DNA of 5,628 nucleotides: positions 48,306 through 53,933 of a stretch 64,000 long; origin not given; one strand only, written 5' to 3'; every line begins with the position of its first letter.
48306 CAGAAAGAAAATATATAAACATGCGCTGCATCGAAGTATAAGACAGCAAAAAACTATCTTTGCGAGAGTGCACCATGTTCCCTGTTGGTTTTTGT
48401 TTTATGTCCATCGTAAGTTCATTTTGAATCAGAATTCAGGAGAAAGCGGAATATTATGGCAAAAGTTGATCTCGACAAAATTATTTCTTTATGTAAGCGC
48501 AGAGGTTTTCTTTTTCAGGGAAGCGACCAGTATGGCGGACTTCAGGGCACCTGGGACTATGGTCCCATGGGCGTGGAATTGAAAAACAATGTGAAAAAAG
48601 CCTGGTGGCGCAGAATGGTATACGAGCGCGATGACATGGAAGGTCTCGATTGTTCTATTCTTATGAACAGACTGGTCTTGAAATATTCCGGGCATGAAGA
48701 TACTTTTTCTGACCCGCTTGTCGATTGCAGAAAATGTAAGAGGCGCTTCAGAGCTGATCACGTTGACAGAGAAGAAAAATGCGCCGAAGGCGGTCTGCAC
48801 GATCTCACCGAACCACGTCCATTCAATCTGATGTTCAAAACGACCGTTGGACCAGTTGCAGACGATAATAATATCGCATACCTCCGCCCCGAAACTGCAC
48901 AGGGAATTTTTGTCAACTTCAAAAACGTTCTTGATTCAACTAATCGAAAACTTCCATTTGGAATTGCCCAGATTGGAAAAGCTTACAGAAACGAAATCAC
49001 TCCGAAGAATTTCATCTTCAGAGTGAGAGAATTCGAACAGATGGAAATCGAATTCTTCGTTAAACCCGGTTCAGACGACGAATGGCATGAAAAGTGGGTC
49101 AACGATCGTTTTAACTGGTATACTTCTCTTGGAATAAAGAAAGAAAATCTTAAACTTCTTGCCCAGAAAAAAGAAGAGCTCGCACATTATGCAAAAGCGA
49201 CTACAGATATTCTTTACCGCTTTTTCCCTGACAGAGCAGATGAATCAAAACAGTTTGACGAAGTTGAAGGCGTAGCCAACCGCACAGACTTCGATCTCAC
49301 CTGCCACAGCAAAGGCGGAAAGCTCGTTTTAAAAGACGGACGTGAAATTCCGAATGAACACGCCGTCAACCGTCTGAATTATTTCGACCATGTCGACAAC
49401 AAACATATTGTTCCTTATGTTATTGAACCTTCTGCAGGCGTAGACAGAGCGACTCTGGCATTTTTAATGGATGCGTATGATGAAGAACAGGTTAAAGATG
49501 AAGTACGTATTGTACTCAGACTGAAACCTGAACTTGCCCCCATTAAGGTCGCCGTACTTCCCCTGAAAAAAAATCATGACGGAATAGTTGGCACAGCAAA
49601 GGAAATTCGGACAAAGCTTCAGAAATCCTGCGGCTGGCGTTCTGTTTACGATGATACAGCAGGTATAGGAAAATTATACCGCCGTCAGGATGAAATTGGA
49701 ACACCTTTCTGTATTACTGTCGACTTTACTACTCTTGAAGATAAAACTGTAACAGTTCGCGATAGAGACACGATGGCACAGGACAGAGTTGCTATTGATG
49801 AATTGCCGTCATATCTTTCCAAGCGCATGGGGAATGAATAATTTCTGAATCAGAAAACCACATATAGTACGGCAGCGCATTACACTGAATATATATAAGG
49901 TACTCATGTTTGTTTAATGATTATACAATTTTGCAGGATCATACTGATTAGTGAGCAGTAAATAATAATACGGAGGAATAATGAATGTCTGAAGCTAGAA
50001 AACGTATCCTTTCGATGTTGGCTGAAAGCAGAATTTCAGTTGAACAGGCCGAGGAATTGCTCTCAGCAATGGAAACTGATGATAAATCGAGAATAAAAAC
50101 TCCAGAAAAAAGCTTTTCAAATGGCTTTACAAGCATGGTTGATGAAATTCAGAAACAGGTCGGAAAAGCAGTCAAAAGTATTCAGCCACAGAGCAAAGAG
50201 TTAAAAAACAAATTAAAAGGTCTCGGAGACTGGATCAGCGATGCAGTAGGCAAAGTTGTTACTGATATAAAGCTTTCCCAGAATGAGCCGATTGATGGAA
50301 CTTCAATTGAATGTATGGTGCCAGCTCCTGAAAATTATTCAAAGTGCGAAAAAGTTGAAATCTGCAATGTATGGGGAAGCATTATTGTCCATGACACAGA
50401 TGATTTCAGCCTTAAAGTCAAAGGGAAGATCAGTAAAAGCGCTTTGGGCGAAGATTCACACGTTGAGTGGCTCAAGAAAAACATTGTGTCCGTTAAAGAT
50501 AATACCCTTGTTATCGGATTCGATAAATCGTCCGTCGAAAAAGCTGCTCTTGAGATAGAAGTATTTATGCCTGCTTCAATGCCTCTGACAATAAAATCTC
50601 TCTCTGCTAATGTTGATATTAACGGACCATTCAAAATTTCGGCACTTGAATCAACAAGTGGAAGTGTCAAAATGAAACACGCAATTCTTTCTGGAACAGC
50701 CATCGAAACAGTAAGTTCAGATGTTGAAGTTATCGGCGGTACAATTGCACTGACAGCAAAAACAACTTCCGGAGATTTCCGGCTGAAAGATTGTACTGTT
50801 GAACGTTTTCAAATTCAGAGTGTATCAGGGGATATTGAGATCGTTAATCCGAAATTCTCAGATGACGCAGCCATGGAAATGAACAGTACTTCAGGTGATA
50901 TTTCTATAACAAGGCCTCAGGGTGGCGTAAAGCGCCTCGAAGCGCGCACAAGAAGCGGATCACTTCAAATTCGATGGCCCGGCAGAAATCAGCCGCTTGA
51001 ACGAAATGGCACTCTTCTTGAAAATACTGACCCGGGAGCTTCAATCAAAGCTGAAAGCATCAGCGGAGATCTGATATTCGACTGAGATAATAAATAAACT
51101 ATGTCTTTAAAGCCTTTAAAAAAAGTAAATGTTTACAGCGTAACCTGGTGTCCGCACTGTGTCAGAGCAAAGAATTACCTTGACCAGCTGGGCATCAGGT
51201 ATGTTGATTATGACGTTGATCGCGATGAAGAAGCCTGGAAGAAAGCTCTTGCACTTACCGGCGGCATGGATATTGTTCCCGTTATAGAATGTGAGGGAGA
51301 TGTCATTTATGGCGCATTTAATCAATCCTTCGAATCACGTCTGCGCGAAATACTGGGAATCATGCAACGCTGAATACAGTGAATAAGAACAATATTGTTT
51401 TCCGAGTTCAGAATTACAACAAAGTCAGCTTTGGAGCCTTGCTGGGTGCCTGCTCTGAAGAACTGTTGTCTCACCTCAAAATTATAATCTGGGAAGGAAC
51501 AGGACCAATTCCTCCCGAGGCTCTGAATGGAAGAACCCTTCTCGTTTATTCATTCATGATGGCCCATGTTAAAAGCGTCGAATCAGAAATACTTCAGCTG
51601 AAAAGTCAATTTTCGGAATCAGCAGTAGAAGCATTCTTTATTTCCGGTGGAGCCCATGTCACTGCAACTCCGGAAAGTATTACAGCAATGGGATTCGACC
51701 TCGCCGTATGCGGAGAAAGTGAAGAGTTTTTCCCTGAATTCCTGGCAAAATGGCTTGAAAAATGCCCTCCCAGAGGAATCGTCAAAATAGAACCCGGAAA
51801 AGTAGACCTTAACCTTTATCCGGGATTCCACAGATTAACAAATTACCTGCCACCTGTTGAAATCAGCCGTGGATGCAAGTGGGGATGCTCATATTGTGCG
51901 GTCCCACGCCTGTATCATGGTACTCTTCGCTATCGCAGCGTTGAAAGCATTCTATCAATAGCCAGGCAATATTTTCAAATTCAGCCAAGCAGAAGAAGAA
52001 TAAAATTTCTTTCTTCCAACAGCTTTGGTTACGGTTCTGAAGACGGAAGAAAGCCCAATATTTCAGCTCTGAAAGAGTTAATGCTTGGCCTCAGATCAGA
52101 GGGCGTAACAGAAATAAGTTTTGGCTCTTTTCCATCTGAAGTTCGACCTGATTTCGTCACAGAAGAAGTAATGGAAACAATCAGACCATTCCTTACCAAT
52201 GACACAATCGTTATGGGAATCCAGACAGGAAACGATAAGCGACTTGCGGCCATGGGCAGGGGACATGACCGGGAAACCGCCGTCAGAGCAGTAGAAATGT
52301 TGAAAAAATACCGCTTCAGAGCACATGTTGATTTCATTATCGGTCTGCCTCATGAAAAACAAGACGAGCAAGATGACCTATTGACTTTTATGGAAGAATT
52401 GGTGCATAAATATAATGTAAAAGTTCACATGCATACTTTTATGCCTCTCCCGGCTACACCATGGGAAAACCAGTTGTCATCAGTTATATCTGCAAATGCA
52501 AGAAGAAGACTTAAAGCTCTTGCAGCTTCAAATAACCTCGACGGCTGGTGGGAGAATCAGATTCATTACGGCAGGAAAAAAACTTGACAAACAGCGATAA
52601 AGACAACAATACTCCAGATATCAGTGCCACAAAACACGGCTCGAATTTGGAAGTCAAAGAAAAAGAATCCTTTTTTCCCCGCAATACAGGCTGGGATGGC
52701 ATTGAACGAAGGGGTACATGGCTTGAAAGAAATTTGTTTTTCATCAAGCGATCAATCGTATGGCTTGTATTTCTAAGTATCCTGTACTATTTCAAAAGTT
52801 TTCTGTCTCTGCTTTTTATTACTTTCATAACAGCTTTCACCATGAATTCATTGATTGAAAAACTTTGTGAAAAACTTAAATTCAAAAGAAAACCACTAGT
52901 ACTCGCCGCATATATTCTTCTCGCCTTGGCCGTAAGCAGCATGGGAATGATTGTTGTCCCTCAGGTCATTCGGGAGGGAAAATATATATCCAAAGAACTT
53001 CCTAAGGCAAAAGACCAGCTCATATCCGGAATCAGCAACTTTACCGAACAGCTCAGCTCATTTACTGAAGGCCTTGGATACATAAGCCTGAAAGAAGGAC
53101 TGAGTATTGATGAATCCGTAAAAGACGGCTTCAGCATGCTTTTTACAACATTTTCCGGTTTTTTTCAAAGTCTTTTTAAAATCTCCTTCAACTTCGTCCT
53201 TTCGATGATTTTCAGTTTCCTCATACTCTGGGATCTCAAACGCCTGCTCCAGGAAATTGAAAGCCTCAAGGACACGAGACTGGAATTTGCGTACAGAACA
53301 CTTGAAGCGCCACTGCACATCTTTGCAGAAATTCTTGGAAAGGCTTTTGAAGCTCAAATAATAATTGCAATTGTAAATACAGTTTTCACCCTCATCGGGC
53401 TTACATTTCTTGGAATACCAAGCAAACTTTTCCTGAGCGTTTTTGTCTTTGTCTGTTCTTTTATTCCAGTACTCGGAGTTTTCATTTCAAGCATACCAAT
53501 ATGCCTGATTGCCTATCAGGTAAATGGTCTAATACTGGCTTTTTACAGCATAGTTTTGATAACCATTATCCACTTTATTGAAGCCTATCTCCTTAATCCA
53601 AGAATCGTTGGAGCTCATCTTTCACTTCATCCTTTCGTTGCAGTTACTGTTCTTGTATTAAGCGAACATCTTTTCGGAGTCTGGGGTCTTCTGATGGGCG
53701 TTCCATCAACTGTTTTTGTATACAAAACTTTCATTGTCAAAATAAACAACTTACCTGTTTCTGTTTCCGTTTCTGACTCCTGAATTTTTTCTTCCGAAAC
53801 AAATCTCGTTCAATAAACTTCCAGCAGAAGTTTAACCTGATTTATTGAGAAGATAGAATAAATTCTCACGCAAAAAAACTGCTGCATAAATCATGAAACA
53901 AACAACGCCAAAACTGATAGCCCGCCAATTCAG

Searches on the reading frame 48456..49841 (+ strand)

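Call 25: search_protein_families(library=pfam, proteins=[window:48456-49841:+], max_evalue=0.0001)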
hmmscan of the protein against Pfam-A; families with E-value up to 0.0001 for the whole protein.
window:48456-49841:+ (461 aa): 2 families
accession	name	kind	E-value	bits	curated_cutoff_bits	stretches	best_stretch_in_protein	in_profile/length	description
PF03129.25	HGTP_anticodon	-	4e-22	78.6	21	1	364-456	1-93/94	Anticodon binding domain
PF00587.30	tRNA-synt_2b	-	8e-15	55.8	29.3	1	136-332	5-171/179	tRNA synthetase class II core domain (G, H, P, S and T)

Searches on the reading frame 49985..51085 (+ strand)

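Call 95: search_protein_families(library=pfam, proteins=[window:49985-51085:+], max_evalue=0.0001)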
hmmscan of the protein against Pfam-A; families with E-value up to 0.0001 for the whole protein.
window:49985-51085:+ (366 aa): 3 families
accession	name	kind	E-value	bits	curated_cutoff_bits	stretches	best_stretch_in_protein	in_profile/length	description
PF13349.12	DUF4097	-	2e-17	63.8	22.9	1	167-362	60-243/247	Toastrack DUF4097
PF22746.1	SHOCT-like_DUF2089-C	-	4.8e-07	29.6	27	1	5-33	3-31/32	SHOCT-like domain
PF10988.14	DUF2807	-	7.5e-05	23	24.2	0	163-286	32-159/181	Putative auto-transporter adhesin, head GIN domain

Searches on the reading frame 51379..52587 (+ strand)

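Call 95: search_protein_families(library=pfam, proteins=[window:51379-52587:+], max_evalue=0.0001)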
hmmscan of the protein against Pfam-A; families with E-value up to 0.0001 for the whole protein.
window:51379-52587:+ (402 aa): 1 family
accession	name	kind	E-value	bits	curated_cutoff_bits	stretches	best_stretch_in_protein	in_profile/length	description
PF04055.27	Radical_SAM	-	9.8e-22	78.3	29.5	1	160-337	1-165/166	Radical SAM superfamily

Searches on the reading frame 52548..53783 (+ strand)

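Call 95: search_protein_families(library=pfam, proteins=[window:52548-53783:+], max_evalue=0.0001)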
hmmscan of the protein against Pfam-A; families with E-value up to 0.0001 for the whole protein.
window:52548-53783:+ (411 aa): 1 family
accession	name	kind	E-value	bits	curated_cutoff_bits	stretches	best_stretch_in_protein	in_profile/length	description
PF01594.21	AI-2E_transport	-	7e-50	170.5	34.3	1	70-395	5-323/327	AI-2E family transporter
